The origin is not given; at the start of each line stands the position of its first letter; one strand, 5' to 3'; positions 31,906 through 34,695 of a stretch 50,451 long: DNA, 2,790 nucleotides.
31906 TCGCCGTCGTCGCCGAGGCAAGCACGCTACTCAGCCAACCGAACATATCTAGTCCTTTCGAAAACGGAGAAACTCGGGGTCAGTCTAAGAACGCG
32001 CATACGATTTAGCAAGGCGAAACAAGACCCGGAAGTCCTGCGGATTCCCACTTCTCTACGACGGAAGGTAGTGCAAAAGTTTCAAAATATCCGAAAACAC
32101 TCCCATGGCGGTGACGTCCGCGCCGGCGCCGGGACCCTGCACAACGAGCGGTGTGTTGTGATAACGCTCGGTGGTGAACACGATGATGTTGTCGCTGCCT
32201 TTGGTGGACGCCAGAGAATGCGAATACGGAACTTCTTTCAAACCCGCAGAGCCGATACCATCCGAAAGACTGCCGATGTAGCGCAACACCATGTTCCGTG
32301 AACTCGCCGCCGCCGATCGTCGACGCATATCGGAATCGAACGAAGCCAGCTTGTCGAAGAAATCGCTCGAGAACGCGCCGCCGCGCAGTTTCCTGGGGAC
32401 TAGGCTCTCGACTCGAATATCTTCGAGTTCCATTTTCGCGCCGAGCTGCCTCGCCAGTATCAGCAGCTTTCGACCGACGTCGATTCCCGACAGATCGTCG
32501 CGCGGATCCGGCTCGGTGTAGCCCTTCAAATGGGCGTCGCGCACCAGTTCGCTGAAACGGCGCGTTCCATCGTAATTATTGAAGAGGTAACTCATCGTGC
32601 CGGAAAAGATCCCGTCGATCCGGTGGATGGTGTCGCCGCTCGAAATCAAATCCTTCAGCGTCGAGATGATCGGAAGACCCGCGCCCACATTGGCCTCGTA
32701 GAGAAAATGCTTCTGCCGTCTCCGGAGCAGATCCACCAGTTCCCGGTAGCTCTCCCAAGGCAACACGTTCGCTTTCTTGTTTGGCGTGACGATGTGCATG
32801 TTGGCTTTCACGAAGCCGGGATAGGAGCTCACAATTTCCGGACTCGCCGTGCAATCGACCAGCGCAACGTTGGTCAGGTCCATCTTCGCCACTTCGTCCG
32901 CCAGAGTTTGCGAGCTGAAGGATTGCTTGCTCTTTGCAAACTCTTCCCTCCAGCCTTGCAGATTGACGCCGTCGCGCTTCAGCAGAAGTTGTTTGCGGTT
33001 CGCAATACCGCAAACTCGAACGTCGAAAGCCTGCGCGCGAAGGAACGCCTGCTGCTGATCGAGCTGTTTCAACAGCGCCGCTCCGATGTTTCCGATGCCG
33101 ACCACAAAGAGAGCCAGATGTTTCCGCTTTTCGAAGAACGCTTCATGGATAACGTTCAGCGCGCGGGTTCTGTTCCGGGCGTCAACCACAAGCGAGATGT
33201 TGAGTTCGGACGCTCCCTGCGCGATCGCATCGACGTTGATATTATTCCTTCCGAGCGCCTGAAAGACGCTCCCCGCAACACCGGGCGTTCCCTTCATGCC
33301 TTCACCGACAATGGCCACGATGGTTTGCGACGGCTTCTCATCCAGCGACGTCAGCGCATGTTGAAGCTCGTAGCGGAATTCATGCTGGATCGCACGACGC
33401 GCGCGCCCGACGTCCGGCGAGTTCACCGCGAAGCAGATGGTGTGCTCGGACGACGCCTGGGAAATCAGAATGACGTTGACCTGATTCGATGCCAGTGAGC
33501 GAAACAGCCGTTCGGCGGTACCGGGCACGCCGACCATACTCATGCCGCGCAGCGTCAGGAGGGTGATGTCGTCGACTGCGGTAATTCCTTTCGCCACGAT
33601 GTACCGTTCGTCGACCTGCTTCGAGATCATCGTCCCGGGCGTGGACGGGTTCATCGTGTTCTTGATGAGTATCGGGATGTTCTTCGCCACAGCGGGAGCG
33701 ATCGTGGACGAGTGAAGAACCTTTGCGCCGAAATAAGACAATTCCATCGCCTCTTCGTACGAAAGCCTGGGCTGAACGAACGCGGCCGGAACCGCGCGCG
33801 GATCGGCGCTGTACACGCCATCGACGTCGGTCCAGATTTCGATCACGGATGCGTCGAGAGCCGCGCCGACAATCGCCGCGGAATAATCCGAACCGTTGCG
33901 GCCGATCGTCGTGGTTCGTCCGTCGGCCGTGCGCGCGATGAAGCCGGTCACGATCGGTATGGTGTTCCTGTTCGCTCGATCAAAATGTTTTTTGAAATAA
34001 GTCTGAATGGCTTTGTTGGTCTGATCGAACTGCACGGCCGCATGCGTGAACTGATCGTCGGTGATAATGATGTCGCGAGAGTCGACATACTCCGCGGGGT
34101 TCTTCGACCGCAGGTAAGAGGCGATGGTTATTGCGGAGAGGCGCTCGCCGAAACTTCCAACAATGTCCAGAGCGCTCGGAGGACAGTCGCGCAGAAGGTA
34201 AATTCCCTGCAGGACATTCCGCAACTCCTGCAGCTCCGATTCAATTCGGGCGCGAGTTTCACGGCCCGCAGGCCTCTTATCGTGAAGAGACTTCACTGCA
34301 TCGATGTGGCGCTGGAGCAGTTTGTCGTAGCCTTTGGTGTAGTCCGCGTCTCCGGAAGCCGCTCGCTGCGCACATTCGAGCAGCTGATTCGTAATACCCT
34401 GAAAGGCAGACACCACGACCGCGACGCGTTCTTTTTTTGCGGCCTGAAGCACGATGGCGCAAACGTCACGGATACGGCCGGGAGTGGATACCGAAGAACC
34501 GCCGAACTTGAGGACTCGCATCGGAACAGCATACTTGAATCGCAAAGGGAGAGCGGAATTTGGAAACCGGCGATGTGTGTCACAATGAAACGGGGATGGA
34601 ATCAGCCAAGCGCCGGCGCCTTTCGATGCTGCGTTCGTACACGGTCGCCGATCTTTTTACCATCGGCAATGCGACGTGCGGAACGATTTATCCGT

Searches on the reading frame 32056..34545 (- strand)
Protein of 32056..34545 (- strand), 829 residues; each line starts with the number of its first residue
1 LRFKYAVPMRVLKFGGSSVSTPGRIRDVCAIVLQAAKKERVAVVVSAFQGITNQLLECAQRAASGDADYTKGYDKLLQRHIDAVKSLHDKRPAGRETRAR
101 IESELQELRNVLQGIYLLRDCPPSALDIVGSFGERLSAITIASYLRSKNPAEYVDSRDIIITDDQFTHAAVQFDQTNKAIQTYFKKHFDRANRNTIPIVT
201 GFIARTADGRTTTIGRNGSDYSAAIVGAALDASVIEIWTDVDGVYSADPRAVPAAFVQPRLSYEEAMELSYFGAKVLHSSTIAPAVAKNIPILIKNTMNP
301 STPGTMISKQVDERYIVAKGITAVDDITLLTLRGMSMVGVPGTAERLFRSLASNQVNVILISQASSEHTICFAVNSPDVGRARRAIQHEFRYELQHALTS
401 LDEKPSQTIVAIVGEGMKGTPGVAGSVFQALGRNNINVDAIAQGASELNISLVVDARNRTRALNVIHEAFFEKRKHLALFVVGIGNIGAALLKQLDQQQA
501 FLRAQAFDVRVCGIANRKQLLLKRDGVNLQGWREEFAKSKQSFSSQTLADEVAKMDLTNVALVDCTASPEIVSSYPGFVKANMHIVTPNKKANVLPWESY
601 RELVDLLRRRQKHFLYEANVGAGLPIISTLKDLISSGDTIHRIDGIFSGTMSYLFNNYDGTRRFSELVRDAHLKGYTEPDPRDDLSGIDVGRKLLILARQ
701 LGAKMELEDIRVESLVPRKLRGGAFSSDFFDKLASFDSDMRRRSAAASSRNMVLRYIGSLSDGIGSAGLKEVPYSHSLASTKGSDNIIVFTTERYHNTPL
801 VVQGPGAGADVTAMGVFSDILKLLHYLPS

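Call 58: search_protein_families(library=pfam, proteins=[window:32056-34545:-], max_evalue=0.001)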
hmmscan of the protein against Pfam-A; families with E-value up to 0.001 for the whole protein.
window:32056-34545:- (829 aa): 6 families
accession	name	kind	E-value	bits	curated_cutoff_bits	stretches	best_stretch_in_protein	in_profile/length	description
PF00742.24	Homoserine_dh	-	3.4e-49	167.4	22.9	1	625-821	1-173/173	Homoserine dehydrogenase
PF00696.33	AA_kinase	-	5.6e-46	157.6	24.9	1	9-296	2-234/234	Amino acid kinase family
PF22468.2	ACT_9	-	5.7e-44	148.2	27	2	410-470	1-61/61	ACT domain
PF03447.22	NAD_binding_3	-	1.3e-17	65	24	1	483-617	1-116/116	Homoserine dehydrogenase, NAD binding domain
PF01842.31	ACT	-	4.1e-14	52.5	27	1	417-468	7-63/66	ACT domain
PF13840.12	ACT_7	-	1.9e-13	50.5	27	1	407-468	6-65/65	ACT domain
